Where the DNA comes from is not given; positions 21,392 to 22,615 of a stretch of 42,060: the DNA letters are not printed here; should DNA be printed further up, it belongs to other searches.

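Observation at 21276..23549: Catalytically intact patatin-like phospholipase in a four-gene translationally coupled early block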

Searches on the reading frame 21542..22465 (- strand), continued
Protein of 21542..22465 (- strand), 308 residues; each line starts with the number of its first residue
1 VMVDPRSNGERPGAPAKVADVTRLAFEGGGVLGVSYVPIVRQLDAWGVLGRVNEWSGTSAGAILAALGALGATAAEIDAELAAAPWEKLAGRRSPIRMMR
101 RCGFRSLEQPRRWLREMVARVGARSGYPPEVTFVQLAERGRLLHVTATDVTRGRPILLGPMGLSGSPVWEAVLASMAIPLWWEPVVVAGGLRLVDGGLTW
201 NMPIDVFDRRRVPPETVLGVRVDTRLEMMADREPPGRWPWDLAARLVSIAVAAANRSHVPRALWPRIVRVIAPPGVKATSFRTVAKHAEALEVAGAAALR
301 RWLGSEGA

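Call 87: search_protein_families(library=phrogs, proteins=[L282:3323-3799:+, L283:5370-5873:+, L286:4469-5314:+, L286:5346-5915:+, L278:2081-2671:+, L282:2880-3323:+, L283:4987-5370:+, L276:4373-4636:+, L280:3979-4377:+, L276:6141-6671:+], max_evalue=0.01)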
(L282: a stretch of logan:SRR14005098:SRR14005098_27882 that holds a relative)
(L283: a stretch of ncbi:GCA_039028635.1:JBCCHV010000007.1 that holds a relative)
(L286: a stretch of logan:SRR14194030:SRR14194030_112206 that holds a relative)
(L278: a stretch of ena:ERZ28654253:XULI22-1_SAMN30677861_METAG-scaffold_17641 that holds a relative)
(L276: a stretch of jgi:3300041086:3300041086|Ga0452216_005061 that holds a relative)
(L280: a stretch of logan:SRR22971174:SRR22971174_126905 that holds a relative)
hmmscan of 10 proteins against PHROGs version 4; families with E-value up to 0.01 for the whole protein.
L282:3323-3799:+ (159 aa): 1 family
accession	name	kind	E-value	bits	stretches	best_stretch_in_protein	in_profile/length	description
phrog_3108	-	unknown function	1.6e-43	149.2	1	4-152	3-154/160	-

L283:5370-5873:+ (168 aa): 1 family
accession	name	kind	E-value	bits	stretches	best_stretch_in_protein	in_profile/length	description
phrog_3108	-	unknown function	1e-27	97.8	1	8-166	8-155/160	-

L286:4469-5314:+ (282 aa): 0 families

L286:5346-5915:+ (190 aa): 0 families

L278:2081-2671:+ (197 aa): 0 families

L282:2880-3323:+ (148 aa): 0 families

L283:4987-5370:+ (128 aa): 9 families
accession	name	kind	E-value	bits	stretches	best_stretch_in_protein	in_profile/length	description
phrog_2220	-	unknown function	8e-06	25.7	1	20-102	710-792/850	-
phrog_6440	-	unknown function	0.00018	22.6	1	23-125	4-103/186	-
phrog_1625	-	moron, auxiliary metabolic gene and host takeover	0.00088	20.3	1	32-103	24-96/110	involved in bacteriocin production or immunity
phrog_5777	-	unknown function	0.0018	19.6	1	19-125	11-112/169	-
phrog_38539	-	unknown function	0.0035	18.6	1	62-102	25-65/70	-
phrog_16197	-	unknown function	0.0035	17.7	1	12-102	182-270/314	-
phrog_214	-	lysis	0.0036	18.2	1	22-119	10-101/176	Rz-like spanin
phrog_31771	-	unknown function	0.0038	18.2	1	59-114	62-117/210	-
phrog_89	-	lysis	0.0053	17.7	1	21-109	6-103/143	Rz-like spanin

L276:4373-4636:+ (88 aa): 0 families

L280:3979-4377:+ (133 aa): 3 families
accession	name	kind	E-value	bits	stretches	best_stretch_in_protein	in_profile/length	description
phrog_11131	-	unknown function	0.0014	19.6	1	72-103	12-43/65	-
phrog_26143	-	head and packaging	0.0085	15.2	1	29-94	41-107/976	virion structural protein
phrog_6664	-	unknown function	0.0093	17.4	0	12-68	7-62/97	-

L276:6141-6671:+ (177 aa): 0 families

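Call 100: find_related_loci(query=A3, collection=viral_contigs, flank=5000)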
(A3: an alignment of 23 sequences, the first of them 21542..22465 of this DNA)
Query A3 (308 aa) in viral_contigs; peptide patterns used: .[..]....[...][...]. (x = any residue, [..] = any of these).
249 stretches matched a pattern; 41 encode a relative of the query (tblastn E <= 1e-3); 41 distinct loci.
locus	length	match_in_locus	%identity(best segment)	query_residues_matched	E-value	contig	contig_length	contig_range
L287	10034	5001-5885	37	15-305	3e-36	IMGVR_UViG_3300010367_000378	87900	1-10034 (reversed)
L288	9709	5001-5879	27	8-303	3e-28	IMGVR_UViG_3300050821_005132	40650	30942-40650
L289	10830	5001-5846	29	23-303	8e-24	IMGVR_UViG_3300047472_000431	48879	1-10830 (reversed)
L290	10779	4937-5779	24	21-291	1e-22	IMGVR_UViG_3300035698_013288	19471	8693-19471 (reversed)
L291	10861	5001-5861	28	21-306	1e-22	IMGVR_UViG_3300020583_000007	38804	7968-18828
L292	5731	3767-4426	31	8-225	3e-22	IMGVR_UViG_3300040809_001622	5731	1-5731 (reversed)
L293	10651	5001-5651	32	9-223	1e-21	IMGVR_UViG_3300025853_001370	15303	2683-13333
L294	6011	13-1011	24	20-308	5e-21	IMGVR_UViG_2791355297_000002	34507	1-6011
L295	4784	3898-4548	32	10-223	7e-21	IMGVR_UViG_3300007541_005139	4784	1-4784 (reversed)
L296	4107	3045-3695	32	9-223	6e-21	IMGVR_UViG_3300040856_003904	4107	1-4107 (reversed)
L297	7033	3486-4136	32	10-223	8e-21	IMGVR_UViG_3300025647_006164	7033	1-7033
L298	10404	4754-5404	32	10-223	9e-21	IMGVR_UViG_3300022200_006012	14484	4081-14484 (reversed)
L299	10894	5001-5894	37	14-306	8e-39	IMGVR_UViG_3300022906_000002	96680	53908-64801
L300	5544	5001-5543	31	8-185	2e-16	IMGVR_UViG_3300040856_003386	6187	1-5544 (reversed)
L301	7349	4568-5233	24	1-221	9e-15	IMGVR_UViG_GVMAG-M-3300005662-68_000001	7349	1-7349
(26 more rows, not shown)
